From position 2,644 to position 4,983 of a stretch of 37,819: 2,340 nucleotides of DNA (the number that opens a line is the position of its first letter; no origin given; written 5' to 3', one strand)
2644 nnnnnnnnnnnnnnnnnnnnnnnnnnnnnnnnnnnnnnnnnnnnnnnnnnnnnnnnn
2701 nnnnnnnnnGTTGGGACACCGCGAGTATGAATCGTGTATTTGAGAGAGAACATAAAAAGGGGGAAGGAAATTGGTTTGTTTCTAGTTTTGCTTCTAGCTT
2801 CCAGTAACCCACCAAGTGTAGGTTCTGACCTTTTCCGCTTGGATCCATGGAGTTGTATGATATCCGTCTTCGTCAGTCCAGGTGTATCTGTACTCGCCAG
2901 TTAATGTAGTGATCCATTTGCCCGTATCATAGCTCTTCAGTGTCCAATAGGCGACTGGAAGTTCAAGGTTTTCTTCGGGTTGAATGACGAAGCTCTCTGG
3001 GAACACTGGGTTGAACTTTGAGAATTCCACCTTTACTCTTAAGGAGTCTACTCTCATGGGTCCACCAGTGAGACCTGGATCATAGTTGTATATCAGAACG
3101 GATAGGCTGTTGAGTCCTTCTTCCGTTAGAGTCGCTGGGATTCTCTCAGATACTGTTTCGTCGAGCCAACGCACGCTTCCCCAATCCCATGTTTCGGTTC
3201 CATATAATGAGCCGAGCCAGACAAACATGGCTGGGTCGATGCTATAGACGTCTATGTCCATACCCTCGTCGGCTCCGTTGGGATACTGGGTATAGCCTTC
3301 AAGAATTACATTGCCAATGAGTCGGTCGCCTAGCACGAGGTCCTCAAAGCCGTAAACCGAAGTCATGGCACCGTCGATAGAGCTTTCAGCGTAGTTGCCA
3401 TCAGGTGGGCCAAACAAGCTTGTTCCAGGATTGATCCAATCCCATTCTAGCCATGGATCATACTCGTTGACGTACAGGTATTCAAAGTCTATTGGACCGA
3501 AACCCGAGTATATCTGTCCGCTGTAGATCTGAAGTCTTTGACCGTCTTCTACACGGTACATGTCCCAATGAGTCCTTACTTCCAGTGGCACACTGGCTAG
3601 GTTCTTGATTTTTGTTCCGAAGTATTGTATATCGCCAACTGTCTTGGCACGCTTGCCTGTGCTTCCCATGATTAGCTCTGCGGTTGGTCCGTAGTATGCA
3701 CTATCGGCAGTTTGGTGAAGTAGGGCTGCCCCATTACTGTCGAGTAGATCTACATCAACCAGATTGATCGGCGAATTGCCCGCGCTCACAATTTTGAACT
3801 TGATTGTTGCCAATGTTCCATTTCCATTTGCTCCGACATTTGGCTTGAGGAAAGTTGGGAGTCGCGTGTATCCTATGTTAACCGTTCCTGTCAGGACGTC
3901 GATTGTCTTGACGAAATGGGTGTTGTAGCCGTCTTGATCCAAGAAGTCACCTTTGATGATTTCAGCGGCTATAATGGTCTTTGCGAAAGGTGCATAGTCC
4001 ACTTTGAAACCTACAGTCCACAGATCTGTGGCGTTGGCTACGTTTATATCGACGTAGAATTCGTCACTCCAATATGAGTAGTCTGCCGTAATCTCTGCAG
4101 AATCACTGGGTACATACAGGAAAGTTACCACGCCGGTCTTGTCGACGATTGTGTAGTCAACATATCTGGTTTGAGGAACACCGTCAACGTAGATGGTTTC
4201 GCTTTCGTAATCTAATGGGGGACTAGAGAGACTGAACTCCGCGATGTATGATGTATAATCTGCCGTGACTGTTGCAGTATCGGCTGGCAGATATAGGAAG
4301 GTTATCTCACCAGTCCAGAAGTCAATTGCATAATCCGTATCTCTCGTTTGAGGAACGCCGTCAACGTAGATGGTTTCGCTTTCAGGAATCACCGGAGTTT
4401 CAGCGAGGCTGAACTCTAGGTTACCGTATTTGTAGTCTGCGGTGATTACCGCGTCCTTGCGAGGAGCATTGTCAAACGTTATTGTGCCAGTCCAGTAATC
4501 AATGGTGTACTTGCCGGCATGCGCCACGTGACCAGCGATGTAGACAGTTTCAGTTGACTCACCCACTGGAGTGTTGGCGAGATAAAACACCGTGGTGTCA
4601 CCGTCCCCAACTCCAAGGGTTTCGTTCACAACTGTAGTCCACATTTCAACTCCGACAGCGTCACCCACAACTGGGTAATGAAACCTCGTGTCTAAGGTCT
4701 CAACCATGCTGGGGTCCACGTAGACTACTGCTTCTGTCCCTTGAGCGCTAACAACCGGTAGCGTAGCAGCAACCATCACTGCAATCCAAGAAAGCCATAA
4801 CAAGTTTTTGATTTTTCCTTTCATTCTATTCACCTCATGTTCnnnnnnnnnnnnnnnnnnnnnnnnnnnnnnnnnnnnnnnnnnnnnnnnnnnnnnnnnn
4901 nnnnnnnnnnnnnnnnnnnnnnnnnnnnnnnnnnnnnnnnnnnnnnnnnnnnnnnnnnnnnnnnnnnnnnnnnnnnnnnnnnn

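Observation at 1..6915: Operon alternating dockerin-tagged and cohesin-bearing secreted proteins next to an ABC importer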

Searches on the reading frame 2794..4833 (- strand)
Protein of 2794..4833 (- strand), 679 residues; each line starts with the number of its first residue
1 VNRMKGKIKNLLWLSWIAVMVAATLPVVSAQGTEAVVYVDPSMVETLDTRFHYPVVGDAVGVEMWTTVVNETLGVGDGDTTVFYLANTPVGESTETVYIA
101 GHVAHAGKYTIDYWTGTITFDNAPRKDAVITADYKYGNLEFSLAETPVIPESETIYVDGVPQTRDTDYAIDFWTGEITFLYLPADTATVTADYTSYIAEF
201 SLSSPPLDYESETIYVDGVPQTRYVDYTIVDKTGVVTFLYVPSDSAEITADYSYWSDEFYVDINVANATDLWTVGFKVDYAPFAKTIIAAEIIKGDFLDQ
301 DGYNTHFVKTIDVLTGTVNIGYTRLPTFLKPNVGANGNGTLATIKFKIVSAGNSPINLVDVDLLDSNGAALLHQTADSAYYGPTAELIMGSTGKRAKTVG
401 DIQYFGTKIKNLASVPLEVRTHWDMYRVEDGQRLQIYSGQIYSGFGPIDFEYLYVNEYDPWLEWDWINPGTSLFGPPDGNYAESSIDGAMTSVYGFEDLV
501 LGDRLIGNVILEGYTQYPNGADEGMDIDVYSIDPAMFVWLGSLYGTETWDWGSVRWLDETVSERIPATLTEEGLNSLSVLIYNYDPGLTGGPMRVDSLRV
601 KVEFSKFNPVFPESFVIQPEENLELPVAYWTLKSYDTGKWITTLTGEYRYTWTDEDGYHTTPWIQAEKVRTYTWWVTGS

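Call 5: search_protein_families(library=pfam, proteins=[window:2794-4833:-], max_evalue=1)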
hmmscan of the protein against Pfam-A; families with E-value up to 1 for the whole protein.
window:2794-4833:- (679 aa): 2 families
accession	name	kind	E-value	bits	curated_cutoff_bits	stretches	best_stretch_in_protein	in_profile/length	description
PF09343.15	DUF2460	-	1.6e-18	67.4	30.4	3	67-136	91-173/205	Conserved hypothetical protein 2217 (DUF2460)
PF00963.24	Cohesin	-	0.0027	18.3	24.1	1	257-361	14-117/139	Cohesin domain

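Call 6: search_protein_families(library=ncbifam, proteins=[window:2794-4833:-], max_evalue=0.1)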
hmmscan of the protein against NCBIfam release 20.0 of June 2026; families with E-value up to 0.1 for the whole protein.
window:2794-4833:- (679 aa): 2 families
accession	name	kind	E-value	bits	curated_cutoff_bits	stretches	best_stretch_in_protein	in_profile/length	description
TIGR02217.1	chp_TIGR02217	subfamily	3.8e-14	52.7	136.65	2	88-136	128-177/210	phage distal tail protein, Rcc01695 family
NF033420.0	T6SS_PAAR_dom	equivalog_domain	0.065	13.4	124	0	144-167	18-41/94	type VI secretion system PAAR protein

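Call 11: find_homologous_proteins(query=window:2794-4833:-)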
Query window:2794-4833:- (679 aa): 20 proteins with E <= 0.001 among 8000 candidates.
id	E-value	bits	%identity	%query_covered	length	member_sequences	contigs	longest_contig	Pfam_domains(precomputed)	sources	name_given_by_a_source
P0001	0.0e+0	1543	98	100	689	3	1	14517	PF09343.16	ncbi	-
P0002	0.0e+0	1245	80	99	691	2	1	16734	PF09343.16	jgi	-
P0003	0.0e+0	1135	74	99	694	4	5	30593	PF09343.16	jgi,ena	-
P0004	0.0e+0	1052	70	97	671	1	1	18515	PF09343.16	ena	-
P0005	0.0e+0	1032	84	71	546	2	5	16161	-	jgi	jgi:hypothetical protein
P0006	0.0e+0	1031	84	71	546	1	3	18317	PF00963.25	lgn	-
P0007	4.6e-202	691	73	59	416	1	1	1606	-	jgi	jgi:hypothetical protein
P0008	7.7e-150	519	58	62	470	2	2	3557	-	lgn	-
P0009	2.6e-148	514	59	62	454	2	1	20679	-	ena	-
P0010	1.1e-146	508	56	62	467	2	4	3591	-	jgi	jgi:hypothetical protein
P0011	2.3e-146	507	43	95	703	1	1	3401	PF09343.16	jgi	jgi:hypothetical protein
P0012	3.4e-140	487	54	62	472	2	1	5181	-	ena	-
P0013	3.2e-81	292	39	61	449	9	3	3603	-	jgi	jgi:hypothetical protein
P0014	1.2e-69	254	39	62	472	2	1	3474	PF00963.25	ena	-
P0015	5.3e-11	60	34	28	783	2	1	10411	PF00963.25,PF09343.16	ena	-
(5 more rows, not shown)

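Call 12: find_encoding_contigs(protein=P0001, flank=10000, max_places=3)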
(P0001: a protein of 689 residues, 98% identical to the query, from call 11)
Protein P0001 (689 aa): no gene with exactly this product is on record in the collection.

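Call 13: find_encoding_contigs(protein=P0003, flank=10000, max_places=3)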
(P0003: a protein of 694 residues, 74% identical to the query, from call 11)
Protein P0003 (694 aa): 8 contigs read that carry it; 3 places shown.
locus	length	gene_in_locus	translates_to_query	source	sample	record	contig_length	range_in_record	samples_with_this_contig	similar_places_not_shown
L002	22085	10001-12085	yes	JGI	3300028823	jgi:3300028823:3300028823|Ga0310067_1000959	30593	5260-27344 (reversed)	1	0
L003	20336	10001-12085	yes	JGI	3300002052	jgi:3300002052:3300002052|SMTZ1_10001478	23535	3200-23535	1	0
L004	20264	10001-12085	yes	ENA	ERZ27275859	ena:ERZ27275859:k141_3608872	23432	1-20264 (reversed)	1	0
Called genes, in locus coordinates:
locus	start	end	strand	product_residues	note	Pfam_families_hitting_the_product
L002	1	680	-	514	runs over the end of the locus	PF02074:Peptidase_M32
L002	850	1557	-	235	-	PF01411:tRNA-synt_2c, PF07973:tRNA_SAD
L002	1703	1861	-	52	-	-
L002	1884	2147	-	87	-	-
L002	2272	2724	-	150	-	-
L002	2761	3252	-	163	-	-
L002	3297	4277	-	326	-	PF00005:ABC_tran, PF13401:AAA_22 (faint), PF08352:oligo_HPY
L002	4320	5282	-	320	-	PF00005:ABC_tran, PF08352:oligo_HPY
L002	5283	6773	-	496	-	PF12911:OppC_N, PF00528:BPD_transp_1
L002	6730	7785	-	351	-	PF19300:BPD_transp_1_N (weak), PF00528:BPD_transp_1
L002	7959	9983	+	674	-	PF00496:SBP_bac_5, PF00404:Dockerin_1 (weak)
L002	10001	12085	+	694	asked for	PF09343:DUF2460 (faint)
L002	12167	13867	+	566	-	PF22847:Glyco_hydro_43_rel (faint), PF13088:BNR_2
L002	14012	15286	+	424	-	PF00963:Cohesin, PF00801:PKD, PF18911:PKD_4, PF07705:CARDB (weak)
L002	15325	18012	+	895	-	PF07705:CARDB (faint), PF00801:PKD, PF18911:PKD_4, PF00801:PKD, PF18911:PKD_4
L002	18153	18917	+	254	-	PF00963:Cohesin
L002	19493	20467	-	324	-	-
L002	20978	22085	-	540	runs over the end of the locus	PF00920:ILVD_EDD_N, PF24877:ILV_EDD_C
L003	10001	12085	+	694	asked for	PF09343:DUF2460 (faint)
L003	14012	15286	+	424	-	PF00963:Cohesin, PF00801:PKD, PF18911:PKD_4, PF07705:CARDB (weak)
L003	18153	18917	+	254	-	PF00963:Cohesin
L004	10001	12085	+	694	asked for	PF09343:DUF2460 (faint)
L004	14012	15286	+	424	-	PF00963:Cohesin, PF00801:PKD, PF18911:PKD_4, PF07705:CARDB (weak)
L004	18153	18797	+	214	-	PF00963:Cohesin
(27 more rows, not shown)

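Call 17: search_solved_structures(query=window:2794-4833:-, max_evalue=1, show_alignments=2)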
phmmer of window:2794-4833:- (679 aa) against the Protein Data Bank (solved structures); distinct sequences matched with E-value up to 1: 12.
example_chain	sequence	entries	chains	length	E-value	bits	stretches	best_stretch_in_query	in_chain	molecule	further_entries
8ga7_A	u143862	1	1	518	0.018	16.5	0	5-140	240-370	THR5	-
1mpt_A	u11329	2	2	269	0.029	15.8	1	298-394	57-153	M-PROTEASE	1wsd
1gci_A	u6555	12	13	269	0.029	15.8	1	298-394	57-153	SUBTILISIN | Subtilisin Savinase | SAVINASE (TM)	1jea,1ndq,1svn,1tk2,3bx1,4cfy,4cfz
5arb_A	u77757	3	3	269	0.03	15.8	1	298-394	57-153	SUBTILISIN SAVINASE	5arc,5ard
1ah2_A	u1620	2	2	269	0.033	15.7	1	298-394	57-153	SERINE PROTEASE PB92 | SUBTILISIN SAVINASE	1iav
1q5p_A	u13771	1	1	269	0.034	15.6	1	298-395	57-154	Serine protease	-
1c9m_A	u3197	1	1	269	0.037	15.5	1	298-394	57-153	SERINE PROTEASE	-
6tba_6B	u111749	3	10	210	0.04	15.4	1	71-136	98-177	Uncharacterized protein | Distal tail protein Rcc01695 | Putative gene transfer agent protein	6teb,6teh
1st3_A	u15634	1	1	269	0.041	15.3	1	298-393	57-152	SUBTILISIN BL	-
1c9j_A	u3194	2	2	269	0.071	14.6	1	298-394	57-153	SERINE PROTEASE | Subtilisin Savinase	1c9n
1ndu_A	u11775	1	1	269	0.18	13.2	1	298-394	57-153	Subtilisin Savinase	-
4ntq_B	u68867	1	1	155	0.34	12.3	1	610-644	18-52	ECL CdiI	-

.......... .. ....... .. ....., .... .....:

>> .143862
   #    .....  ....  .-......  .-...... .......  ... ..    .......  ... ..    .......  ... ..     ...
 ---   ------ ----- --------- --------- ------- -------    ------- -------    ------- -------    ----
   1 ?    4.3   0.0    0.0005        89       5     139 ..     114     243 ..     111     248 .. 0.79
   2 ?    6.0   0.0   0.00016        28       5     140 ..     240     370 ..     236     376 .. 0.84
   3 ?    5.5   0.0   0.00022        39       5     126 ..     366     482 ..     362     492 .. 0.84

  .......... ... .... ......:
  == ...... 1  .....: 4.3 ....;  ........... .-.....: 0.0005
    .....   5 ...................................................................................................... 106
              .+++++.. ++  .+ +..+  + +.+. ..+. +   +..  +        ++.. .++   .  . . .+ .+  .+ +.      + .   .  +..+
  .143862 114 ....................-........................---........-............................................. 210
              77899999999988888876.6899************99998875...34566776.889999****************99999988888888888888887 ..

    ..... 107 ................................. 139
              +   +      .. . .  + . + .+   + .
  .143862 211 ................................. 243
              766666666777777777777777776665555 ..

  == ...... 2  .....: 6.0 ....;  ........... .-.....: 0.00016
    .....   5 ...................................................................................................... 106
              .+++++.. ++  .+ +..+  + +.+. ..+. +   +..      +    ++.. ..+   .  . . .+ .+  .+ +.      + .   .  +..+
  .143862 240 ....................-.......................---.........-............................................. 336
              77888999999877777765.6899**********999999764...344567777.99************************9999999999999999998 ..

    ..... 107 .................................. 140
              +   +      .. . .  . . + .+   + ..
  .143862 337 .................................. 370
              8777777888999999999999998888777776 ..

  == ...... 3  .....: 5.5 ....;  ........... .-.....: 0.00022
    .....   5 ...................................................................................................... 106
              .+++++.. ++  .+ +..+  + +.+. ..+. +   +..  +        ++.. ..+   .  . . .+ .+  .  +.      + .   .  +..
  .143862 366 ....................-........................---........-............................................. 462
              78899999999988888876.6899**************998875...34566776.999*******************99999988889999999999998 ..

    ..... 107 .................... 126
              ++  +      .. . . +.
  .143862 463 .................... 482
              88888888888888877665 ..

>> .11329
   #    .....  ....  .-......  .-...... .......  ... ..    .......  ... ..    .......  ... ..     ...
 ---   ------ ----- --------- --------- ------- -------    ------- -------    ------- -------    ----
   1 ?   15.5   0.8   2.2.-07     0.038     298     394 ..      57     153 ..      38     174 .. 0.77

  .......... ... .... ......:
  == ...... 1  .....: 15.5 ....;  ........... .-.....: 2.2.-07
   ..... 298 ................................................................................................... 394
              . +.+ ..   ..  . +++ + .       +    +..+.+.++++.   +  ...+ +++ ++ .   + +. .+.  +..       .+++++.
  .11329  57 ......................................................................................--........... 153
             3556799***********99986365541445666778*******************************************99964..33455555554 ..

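Call 34: predict_structure(alignment_id=A2)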
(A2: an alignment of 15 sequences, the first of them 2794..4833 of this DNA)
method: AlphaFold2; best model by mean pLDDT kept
length: 679 residues; sequences in the alignment: 15
mean_pLDDT: 76.4   pTM: 0.49
mean pLDDT of the five models: 76.4, 76.0, 75.7, 75.6, 74.8
residues with pLDDT >= 90: 196; 70-90: 287; 50-70: 103; < 50: 93
segments of 3 or more residues with pLDDT < 50: 1-32, 47-65, 138-140, 144-148, 193-211, 241-246, 251-255
pLDDT, mean of each block of 10 residues (from residue 1): 35 41 36 77 56 25 55 85 76 80 76 82 85 66 50 64 73 61 55 45 44 59 62 55 50 60 92 93 77 92 89 89 82 88 88 87 90 88 84 88 92 78 92 90 85 92 76 91 85 90 89 90 84 89 87 83 88 93 82 91 90 79 89 91 90 58 83 87
secondary structure, 60 per line:
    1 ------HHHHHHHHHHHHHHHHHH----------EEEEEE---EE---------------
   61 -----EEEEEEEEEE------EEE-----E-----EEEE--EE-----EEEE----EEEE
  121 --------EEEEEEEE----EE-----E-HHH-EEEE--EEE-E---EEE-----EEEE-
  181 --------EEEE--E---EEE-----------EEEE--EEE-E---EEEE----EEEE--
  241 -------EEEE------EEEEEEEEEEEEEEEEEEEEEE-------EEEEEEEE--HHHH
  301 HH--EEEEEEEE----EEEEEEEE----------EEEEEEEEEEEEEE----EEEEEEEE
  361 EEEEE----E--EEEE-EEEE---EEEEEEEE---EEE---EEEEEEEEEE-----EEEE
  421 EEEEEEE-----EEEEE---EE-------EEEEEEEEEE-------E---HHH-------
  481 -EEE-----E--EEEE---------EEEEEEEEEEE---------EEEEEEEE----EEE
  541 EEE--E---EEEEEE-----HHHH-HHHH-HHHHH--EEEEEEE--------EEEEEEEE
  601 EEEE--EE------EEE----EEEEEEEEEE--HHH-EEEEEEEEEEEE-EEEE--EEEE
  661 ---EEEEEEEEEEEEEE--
elements in order (helices of 4 or more, strands of 3 or more residues): H7-24 E35-40 E66-75 E82-84 E96-99 E109-112 E117-120 E129-136 E154-157 E160-162 E168-170 E176-179 E189-192 E199-201 E213-216 E219-221 E227-230 E235-238 E248-251 E258-279 E287-294 H297-302 E305-312 E317-324 E335-348 E353-365 E373-376 E378-381 E385-392 E396-398 E402-411 E417-427 E433-437 E450-459 E482-484 E493-496 E506-516 E526-533 E538-543 E550-555 H561-564 H566-569 H571-575 E578-584 E593-604 E615-617 E622-631 E638-649 E651-654 E657-660 E664-677

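Call 38: fold_search(model_id=the predicted structure, library=pdb)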
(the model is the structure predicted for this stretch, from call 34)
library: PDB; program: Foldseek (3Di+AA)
matches with E <= 10: 1431; with E <= 0.001: 93
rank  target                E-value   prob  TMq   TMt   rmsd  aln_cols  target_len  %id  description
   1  3l8q_A                4.0e-08  1.00  0.17  0.32  25.5       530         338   11  Structure analysis of the type II cohesin dyad from the adaptor ScaA scaffoldin of Acetivibrio cellulolyticus (released 2010-05-05)
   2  3l8q_C                9.2e-08  1.00  0.17  0.32  24.3       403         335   14  Structure analysis of the type II cohesin dyad from the adaptor ScaA scaffoldin of Acetivibrio cellulolyticus (released 2010-05-05)
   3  3l8q_D                1.1e-07  1.00  0.17  0.32  25.5       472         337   12  Structure analysis of the type II cohesin dyad from the adaptor ScaA scaffoldin of Acetivibrio cellulolyticus (released 2010-05-05)
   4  3l8q_B                3.0e-07  1.00  0.17  0.32  25.9       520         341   12  Structure analysis of the type II cohesin dyad from the adaptor ScaA scaffoldin of Acetivibrio cellulolyticus (released 2010-05-05)
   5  4mmz_A                5.6e-07  0.98  0.12  0.10  30.3       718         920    8  Integrin AlphaVBeta3 ectodomain bound to an antagonistic tenth domain of Fibronectin (released 2014-03-26)
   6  2xdh                  7.2e-07  1.00  0.15  0.70   2.7       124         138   14  Non-cellulosomal cohesin from the hyperthermophilic archaeon Archaeoglobus fulgidus (released 2010-05-26)
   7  3ije_A                7.9e-07  0.98  0.12  0.10  29.2       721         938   10  Crystal structure of the complete integrin alhaVbeta3 ectodomain plus an Alpha/beta transmembrane fragment (released 2009-09-29)
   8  4g1m_A                7.9e-07  0.93  0.10  0.08  30.0       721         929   10  Re-refinement of alpha V beta 3 structure (released 2012-12-12)
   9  6kgd_A                1.6e-06  1.00  0.16  0.69   3.1       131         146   18  Crystal structure of CaDoc0917(R49D)-CaCohA2 complex at pH 8.0 (released 2020-07-08)
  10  6kgc_A                1.6e-06  1.00  0.16  0.69   3.2       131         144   17  Crystal structure of CaDoc0917(R49D)-CaCohA2 complex at pH 5.4 (released 2020-07-08)
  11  6kgf_C                3.7e-06  1.00  0.16  0.67   3.1       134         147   16  Crystal structure of CaDoc0917(R16D)-CaCohA2 complex at pH 8.2 (released 2020-07-08)
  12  6kge_A                5.8e-06  1.00  0.16  0.69   3.5       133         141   17  Crystal structure of CaDoc0917(R16D)-CaCohA2 complex at pH 5.5 (released 2020-07-08)
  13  9e8a_A                1.3e-05  0.84  0.11  0.09  28.6       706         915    8  Integrin aIIbb3 bent conformation from human platelet membrane crude preparation (released 2025-10-15)
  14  5k39_A                1.5e-05  1.00  0.16  0.61   4.1       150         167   13  THE TYPE II COHESIN DOCKERIN COMPLEX FROM CLOSTRIDIUM THERMOCELLUM (released 2017-03-29)
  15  6kg8_MODEL_1_A        1.5e-05  1.00  0.16  0.62   3.1       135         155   16  Solution structure of CaCohA2 from Clostridium acetobutylicum (released 2020-07-08)
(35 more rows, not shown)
